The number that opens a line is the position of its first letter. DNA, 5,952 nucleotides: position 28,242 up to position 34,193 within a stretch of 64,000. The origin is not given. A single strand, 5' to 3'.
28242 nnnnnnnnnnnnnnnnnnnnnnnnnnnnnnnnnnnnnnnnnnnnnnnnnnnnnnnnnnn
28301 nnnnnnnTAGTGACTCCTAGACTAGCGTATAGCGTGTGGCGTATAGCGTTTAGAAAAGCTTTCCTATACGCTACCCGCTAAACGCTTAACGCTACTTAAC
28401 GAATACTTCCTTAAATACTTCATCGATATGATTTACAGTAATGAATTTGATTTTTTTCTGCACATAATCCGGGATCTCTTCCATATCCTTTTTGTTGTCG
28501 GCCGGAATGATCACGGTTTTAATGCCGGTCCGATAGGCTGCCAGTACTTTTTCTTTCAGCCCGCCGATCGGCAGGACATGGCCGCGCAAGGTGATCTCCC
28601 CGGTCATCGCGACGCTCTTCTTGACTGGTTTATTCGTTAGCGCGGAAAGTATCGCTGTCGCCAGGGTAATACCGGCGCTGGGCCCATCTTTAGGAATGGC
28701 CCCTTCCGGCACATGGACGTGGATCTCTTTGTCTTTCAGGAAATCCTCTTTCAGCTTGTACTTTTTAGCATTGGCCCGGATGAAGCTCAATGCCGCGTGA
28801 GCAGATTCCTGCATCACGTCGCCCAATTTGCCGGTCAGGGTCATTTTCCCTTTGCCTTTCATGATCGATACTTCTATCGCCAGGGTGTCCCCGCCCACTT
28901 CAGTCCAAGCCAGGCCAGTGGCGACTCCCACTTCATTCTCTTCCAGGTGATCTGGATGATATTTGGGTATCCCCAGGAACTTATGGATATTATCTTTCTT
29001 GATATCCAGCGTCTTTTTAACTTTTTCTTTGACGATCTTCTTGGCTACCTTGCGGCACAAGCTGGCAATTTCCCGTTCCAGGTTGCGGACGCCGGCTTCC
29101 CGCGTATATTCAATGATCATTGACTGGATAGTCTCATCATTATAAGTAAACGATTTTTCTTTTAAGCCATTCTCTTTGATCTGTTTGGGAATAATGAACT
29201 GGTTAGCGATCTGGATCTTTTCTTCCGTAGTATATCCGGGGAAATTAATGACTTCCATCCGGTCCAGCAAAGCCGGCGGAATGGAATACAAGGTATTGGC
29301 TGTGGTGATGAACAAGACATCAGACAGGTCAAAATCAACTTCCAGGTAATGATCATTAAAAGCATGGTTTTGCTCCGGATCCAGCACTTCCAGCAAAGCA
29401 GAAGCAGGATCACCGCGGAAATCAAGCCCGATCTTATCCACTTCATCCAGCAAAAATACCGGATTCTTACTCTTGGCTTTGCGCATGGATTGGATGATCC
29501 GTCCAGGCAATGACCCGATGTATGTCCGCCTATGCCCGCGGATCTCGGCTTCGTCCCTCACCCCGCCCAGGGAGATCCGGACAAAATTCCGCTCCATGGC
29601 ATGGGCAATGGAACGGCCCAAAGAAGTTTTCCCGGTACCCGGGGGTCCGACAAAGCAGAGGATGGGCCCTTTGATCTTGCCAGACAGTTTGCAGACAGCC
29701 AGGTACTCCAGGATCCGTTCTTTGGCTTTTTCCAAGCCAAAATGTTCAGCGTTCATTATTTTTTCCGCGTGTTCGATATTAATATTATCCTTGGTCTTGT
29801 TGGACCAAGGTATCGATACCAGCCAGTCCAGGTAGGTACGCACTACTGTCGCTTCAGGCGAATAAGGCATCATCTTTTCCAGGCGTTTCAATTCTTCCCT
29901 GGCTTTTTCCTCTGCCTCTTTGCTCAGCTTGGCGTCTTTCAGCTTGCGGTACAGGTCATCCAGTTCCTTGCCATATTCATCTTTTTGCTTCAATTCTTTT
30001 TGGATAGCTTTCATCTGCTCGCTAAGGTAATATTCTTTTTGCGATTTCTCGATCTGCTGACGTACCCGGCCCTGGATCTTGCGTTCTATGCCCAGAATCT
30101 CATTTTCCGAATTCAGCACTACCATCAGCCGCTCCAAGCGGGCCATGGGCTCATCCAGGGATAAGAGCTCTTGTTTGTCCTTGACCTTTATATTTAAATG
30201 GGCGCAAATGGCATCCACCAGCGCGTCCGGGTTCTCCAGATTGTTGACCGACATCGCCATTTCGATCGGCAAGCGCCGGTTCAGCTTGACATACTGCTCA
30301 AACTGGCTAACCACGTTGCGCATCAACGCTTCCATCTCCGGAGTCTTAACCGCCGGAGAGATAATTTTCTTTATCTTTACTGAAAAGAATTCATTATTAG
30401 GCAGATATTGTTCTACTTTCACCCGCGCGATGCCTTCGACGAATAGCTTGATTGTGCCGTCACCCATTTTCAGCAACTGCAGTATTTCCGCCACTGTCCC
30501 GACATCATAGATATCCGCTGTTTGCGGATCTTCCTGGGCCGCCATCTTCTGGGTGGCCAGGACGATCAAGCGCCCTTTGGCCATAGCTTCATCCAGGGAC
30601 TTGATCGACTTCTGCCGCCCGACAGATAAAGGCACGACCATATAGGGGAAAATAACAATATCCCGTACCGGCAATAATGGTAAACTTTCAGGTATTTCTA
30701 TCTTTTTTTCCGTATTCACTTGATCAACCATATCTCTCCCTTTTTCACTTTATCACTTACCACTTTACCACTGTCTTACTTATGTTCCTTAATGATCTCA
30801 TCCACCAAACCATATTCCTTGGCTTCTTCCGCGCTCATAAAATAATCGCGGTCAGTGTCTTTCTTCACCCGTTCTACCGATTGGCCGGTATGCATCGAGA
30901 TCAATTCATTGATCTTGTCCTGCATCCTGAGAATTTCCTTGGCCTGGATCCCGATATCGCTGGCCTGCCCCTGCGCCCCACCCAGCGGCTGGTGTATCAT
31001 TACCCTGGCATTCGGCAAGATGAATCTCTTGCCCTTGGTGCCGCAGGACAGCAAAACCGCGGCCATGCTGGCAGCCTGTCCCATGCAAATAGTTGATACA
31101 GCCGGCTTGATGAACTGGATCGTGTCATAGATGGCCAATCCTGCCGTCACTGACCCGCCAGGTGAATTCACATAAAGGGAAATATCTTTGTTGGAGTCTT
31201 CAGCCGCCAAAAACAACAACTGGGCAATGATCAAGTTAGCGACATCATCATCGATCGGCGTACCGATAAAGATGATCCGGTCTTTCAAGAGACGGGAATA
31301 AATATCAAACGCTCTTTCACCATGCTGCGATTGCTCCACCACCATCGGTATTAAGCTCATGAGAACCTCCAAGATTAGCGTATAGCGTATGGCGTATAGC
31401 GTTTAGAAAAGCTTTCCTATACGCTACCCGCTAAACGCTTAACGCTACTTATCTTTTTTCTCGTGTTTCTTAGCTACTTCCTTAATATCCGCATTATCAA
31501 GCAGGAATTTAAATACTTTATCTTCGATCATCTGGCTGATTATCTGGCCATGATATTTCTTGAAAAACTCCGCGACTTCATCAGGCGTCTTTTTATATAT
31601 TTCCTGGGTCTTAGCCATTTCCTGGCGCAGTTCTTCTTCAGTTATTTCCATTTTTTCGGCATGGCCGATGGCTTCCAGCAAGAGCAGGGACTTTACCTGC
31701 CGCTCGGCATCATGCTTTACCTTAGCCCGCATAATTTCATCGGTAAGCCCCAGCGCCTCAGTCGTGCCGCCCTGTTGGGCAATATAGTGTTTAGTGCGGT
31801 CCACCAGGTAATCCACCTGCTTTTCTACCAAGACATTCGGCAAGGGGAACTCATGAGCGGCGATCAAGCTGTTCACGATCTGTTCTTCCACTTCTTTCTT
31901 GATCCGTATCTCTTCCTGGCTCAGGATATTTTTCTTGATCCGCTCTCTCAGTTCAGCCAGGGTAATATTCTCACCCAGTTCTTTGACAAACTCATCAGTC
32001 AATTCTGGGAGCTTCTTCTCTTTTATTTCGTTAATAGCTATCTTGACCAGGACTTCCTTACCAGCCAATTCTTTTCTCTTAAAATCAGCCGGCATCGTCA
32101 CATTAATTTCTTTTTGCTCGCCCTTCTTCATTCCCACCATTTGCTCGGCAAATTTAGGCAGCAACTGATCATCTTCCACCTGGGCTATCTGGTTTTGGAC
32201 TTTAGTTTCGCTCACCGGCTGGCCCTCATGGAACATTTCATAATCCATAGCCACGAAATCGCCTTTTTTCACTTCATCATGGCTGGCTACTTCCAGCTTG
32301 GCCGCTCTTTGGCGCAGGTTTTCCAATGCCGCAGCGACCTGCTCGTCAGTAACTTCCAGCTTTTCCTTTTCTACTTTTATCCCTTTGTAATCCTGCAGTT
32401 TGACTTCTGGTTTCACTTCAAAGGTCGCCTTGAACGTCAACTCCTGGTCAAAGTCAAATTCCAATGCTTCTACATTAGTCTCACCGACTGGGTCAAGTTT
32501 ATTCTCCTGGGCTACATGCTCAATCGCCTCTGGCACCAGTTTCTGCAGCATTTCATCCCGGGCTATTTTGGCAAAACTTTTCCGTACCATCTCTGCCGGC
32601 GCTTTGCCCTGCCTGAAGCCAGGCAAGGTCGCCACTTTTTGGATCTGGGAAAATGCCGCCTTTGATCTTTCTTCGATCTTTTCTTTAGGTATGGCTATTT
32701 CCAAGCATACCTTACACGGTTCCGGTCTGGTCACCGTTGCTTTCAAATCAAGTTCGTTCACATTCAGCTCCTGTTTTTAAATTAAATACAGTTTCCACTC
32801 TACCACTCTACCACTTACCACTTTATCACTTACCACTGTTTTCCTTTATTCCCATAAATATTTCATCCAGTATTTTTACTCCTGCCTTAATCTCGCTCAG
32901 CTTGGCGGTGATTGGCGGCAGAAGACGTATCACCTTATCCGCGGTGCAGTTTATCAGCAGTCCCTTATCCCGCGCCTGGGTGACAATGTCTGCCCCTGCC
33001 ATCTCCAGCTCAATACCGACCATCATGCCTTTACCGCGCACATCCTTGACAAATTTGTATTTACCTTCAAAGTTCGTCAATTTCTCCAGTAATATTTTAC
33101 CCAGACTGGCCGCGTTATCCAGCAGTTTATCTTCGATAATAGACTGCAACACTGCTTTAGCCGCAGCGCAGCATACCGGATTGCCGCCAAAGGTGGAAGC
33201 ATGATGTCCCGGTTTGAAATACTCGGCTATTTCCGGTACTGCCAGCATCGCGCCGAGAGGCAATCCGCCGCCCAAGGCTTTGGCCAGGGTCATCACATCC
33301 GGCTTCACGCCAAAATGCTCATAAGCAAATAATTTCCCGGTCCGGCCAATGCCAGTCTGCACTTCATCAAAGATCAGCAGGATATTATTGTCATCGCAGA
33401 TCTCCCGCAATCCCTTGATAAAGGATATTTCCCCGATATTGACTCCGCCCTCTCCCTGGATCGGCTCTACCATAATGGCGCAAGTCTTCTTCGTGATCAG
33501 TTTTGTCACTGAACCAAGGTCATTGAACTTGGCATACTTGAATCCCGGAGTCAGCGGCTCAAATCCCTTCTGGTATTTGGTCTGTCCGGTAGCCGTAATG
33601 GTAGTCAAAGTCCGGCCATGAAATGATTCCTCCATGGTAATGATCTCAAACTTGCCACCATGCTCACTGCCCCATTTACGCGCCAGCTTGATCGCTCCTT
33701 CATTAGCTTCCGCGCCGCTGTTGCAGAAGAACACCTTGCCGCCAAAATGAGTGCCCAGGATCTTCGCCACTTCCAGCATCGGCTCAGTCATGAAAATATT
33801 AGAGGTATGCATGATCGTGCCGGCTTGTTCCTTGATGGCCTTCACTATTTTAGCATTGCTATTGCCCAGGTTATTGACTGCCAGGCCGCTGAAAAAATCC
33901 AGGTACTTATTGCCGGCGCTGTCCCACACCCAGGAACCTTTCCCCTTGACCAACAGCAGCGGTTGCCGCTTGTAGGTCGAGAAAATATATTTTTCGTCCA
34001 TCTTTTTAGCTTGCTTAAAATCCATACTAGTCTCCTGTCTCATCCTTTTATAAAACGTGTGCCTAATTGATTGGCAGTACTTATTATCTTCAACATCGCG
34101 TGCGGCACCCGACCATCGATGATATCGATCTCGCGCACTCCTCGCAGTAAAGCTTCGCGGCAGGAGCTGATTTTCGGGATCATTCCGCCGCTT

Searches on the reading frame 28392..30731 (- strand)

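Call 12: search_protein_families(library=ncbifam, proteins=[window:28392-30731:-], max_evalue=0.00001)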
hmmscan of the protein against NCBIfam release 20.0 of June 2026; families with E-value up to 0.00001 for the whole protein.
window:28392-30731:- (779 aa): 11 families
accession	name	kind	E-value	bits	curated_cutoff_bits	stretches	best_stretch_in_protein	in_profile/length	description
NF008053.0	PRK10787.1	equivalog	2.3e-301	1001.6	891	1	16-773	10-767/784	endopeptidase La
TIGR00763.1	lon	equivalog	1.6e-293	976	608.05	1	18-777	1-795/795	endopeptidase La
TIGR00764.1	lon_rel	equivalog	8.4e-37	127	516.6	1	560-778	373-594/608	ATP-dependent protease LonB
TIGR02903.1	spore_lon_C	equivalog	2.9e-32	112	678.8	1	532-776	374-614/615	Lon family ATP-dependent protease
TIGR02902.1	spore_lonB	equivalog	3.6e-31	108.4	723.3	1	480-777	243-531/531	ATP-dependent protease LonB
TIGR02653.1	Lon_rel_chp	hypoth_equivalog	2.7e-17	62.4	628.25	1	617-775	512-671/675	protease Lon-related BREX system protein BrxL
TIGR00368.1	TIGR00368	hypoth_equivalog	7.3e-11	41.3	362.4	1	613-755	10-147/499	YifB family Mg chelatase-like AAA ATPase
TIGR00416.1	sms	equivalog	2.4e-10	39.8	403.05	1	665-769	353-450/454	DNA repair protein RadA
NF003229.0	PRK04195.1-5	equivalog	6.5e-07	28.4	280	1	334-441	23-120/413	replication factor C large subunit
NF008004.0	PRK10733.1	equivalog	3.5e-06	25.3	1008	1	313-489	137-308/644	ATP-dependent zinc metalloprotease FtsH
NF041438.1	SepM_fam_S16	equivalog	9.7e-06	24.8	200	0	682-746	227-293/340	SepM family pheromone-processing serine protease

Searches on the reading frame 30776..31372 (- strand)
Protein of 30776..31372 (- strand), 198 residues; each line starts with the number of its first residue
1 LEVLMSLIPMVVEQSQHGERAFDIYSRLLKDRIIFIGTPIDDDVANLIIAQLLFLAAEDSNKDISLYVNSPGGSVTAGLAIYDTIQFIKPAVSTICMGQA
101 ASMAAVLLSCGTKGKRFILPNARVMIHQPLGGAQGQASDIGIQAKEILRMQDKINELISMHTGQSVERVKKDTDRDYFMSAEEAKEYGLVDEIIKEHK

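Call 12: search_protein_families(library=ncbifam, proteins=[window:30776-31372:-], max_evalue=0.00001)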
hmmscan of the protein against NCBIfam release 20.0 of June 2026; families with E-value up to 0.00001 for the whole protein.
window:30776-31372:- (198 aa): 10 families
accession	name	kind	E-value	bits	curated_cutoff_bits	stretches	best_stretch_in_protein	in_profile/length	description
NF001368.0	PRK00277.1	subfamily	1.4e-102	341.8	249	1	3-197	4-198/203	ATP-dependent Clp protease proteolytic subunit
TIGR00493.1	clpP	equivalog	3.3e-102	340.2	308.6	1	5-195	1-191/192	ATP-dependent Clp endopeptidase proteolytic subunit ClpP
NF009205.0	PRK12553.1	subfamily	3.9e-87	291.3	228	1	8-196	14-204/211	ATP-dependent Clp protease proteolytic subunit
NF009203.0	PRK12551.1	equivalog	2.4e-84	281.9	359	1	7-196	1-190/196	ATP-dependent Clp protease proteolytic subunit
NF011091.0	PRK14514.1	equivalog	1.9e-80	269.6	361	1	7-196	30-219/221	ATP-dependent Clp endopeptidase proteolytic subunit ClpP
NF011090.0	PRK14513.1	equivalog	7.3e-78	261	347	1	5-197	1-193/201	ATP-dependent Clp protease proteolytic subunit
NF009204.0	PRK12552.1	equivalog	1.6e-60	204.3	263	1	23-197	22-215/225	ATP-dependent Clp protease proteolytic subunit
NF011089.0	PRK14512.1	equivalog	3.3e-55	187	251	1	24-197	21-194/200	ATP-dependent Clp protease proteolytic subunit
NF045540.1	scaf_prot_MCP1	exception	3.9e-28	98.6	475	1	55-196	24-163/652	ClpP-like prohead protease/major capsid protein fusion protein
NF045542.1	Clp_rel_HeadMat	equivalog_domain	1.2e-27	96.9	120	1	56-193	29-165/165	head maturation protease, ClpP-related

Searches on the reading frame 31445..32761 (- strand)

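Call 12: search_protein_families(library=ncbifam, proteins=[window:31445-32761:-], max_evalue=0.00001)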
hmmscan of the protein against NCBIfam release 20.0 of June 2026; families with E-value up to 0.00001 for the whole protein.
window:31445-32761:- (438 aa): 1 family
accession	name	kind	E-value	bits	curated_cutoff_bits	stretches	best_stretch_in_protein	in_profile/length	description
TIGR00115.1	tig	equivalog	1.5e-109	366.6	180.2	1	16-421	1-410/410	trigger factor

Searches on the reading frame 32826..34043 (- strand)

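Call 12: search_protein_families(library=ncbifam, proteins=[window:32826-34043:-], max_evalue=0.00001)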
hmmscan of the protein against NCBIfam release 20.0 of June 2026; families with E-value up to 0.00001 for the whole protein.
window:32826-34043:- (405 aa): 69 families (the best 25 are shown)
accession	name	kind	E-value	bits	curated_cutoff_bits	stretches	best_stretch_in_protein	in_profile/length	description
TIGR00707.1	argD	subfamily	4.9e-150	499.6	410.05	1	19-396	1-380/381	acetylornithine/succinylornithine family transaminase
NF002325.0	PRK01278.1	subfamily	1.3e-139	465.3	372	1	18-401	4-391/395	acetylornithine transaminase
NF002797.0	PRK02936.1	equivalog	6.8e-135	449.7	496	1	19-397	3-378/385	acetylornithine transaminase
NF002874.0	PRK03244.1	equivalog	9.2e-132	439.6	457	1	10-400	8-396/399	acetylornithine transaminase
NF003468.0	PRK05093.1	subfamily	1.7e-127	425.5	522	1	14-395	10-398/405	acetylornithine/succinyldiaminopimelate transaminase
TIGR03246.1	arg_catab_astC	subfamily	1.1e-125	419.7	609.95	1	15-393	5-390/397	acetylornithine/succinylornithine family transaminase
NF003273.0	PRK04260.1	equivalog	2e-125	418.3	616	1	19-396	3-375/376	acetylornithine transaminase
NF009047.0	PRK12381.1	subfamily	1.6e-121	405.9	630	1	15-394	9-395/406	bifunctional succinylornithine transaminase/acetylornithine transaminase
NF002985.0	PRK03715.1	equivalog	1.2e-119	399.5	568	1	20-396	11-391/395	acetylornithine transaminase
NF004426.0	PRK05769.1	equivalog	3.6e-110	368.8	552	2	186-396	221-437/441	acetyl ornithine aminotransferase family protein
NF005993.0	PRK08117.1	subfamily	2.7e-109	365.6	574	2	184-400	205-431/433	aspartate aminotransferase family protein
NF003397.0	PRK04612.1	equivalog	4.1e-107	358.5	735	1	17-392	12-397/408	acetylornithine transaminase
TIGR01885.1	Orn_aminotrans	equivalog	3.1e-102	342.3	378.4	1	11-395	3-400/402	ornithine--oxo-acid transaminase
NF003145.0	PRK04073.1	equivalog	7e-97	324.4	656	1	14-395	9-394/396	ornithine--oxo-acid transaminase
NF042418.1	LysJ_Th_th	equivalog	3.4e-93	312.6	700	1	17-392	8-381/386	[LysW]-aminoadipate semialdehyde transaminase LysJ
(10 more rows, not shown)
